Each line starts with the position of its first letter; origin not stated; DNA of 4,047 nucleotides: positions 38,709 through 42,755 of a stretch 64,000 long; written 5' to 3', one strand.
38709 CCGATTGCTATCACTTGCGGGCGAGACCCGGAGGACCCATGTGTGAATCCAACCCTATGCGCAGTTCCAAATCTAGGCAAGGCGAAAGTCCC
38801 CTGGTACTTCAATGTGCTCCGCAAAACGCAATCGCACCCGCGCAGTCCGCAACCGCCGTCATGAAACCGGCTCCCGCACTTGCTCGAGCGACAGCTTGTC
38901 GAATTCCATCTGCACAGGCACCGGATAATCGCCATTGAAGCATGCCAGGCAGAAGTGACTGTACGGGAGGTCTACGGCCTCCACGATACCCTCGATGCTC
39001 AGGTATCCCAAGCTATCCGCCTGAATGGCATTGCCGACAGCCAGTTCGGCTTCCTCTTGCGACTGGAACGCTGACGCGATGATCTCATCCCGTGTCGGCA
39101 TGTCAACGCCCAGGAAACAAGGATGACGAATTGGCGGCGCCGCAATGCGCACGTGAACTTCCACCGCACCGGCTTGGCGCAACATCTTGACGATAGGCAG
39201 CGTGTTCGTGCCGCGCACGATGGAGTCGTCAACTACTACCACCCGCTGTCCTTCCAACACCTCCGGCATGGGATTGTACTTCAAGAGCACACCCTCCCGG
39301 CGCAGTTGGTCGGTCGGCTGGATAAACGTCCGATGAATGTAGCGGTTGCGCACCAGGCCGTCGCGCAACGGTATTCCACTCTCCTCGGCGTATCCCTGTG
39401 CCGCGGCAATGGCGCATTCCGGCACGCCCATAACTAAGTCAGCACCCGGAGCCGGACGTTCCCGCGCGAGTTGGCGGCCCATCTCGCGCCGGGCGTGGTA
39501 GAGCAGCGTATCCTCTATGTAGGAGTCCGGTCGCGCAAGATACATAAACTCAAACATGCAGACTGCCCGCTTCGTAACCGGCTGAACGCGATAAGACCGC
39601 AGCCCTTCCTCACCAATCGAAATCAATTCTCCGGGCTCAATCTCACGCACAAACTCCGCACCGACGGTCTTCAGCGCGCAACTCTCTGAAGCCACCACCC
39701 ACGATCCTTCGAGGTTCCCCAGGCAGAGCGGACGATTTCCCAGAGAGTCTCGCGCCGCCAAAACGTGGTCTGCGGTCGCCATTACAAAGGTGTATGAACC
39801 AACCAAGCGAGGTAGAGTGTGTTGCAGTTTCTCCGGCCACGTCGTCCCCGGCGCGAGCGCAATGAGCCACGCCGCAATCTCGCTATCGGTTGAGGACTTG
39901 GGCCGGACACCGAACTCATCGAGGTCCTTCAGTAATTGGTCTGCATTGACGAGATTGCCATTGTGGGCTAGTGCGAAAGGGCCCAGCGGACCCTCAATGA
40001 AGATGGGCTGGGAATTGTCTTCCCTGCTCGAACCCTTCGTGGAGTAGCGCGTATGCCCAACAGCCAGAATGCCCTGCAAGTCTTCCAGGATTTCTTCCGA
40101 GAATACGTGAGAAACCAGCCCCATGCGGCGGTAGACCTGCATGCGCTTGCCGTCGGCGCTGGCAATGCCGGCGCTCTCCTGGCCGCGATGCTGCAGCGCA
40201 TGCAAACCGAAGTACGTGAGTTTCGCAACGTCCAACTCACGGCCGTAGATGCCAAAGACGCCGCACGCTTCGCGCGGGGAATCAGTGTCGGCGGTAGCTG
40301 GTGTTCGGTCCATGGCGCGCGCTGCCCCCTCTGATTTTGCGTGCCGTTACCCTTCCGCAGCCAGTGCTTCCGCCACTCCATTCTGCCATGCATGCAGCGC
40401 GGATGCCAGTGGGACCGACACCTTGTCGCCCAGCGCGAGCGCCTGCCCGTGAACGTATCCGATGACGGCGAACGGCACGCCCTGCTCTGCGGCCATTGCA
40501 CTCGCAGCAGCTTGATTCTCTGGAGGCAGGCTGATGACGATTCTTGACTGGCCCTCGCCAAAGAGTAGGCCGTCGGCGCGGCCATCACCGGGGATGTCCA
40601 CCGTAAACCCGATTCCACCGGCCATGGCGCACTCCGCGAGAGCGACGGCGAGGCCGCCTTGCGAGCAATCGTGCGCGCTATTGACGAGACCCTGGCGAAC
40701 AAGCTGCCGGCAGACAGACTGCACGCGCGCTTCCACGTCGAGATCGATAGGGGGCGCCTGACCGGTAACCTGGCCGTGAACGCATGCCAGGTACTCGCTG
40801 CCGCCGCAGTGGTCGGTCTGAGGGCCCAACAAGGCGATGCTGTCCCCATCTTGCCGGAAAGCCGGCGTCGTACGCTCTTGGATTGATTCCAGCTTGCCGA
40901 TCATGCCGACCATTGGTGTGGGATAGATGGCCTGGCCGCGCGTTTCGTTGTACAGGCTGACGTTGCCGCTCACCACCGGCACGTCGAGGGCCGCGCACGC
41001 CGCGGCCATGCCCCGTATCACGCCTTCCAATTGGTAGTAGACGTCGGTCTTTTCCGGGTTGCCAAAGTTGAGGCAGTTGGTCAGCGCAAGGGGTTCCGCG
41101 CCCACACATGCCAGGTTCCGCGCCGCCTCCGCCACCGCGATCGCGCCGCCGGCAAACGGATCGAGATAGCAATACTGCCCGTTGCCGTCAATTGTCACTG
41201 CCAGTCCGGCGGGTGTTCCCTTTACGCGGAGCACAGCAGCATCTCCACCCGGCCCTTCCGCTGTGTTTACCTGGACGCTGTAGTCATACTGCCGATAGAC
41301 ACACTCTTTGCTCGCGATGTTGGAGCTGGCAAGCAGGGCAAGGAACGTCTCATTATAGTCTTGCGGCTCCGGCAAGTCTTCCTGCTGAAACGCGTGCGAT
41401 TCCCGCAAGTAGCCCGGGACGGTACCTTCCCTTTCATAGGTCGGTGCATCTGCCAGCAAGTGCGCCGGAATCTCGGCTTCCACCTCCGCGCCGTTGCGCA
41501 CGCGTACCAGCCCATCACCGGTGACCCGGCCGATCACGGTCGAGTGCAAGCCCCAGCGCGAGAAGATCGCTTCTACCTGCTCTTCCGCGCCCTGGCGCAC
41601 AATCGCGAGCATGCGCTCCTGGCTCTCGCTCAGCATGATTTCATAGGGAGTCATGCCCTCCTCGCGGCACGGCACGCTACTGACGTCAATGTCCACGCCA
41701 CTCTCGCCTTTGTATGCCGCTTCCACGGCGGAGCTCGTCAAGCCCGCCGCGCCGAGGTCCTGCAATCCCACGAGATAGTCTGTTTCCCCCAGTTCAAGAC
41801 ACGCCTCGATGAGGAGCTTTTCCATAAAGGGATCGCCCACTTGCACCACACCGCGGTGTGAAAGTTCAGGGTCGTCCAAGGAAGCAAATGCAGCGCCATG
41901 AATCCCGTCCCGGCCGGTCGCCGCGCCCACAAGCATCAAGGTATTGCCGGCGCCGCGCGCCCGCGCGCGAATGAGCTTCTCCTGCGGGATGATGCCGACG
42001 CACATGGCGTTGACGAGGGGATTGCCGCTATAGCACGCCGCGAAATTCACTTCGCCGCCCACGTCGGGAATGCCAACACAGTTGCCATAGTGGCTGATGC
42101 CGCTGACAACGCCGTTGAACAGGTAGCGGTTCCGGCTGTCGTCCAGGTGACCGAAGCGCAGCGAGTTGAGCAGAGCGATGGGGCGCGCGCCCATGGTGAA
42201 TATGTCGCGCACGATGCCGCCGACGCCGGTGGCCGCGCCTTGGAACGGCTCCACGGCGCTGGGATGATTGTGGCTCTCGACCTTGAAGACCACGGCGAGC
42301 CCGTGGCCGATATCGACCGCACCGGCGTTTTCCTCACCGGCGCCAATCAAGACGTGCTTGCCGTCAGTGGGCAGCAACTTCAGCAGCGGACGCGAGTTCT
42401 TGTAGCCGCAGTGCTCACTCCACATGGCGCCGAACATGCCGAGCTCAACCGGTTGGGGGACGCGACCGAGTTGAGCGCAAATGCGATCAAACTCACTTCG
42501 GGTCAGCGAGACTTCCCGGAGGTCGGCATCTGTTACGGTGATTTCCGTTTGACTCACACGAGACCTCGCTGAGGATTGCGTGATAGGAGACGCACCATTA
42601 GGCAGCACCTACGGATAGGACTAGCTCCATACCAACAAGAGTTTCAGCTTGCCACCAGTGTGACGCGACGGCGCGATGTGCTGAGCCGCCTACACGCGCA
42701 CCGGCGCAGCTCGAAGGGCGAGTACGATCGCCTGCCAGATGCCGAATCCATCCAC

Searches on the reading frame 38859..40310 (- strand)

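Call 17: search_protein_families(library=pfam, proteins=[window:38859-40310:-], max_evalue=0.00001)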
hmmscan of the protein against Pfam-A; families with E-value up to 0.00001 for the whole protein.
window:38859-40310:- (483 aa): 2 families
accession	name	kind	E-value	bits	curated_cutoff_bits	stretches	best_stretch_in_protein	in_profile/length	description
PF13522.11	GATase_6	-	4.4e-17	62.8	27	1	82-209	12-130/130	Glutamine amidotransferase domain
PF13537.11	GATase_7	-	7e-16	58.8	25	1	87-214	2-122/123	Glutamine amidotransferase domain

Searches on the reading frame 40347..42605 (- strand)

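Call 17: search_protein_families(library=pfam, proteins=[window:40347-42605:-], max_evalue=0.00001)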
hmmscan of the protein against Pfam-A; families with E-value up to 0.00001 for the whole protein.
window:40347-42605:- (752 aa): 3 families
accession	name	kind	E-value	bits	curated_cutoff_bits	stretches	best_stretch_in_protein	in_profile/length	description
PF00586.29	AIRS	-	1.6e-57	193.2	24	2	453-571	1-111/112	AIR synthase related protein, N-terminal domain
PF02769.27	AIRS_C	-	9.9e-54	182.2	23.1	2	219-369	2-153/156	AIR synthase related protein, C-terminal domain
PF18072.6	FGAR-AT_linker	-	2.2e-12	47.7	26.6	1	31-69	9-50/50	Formylglycinamide ribonucleotide amidotransferase linker domain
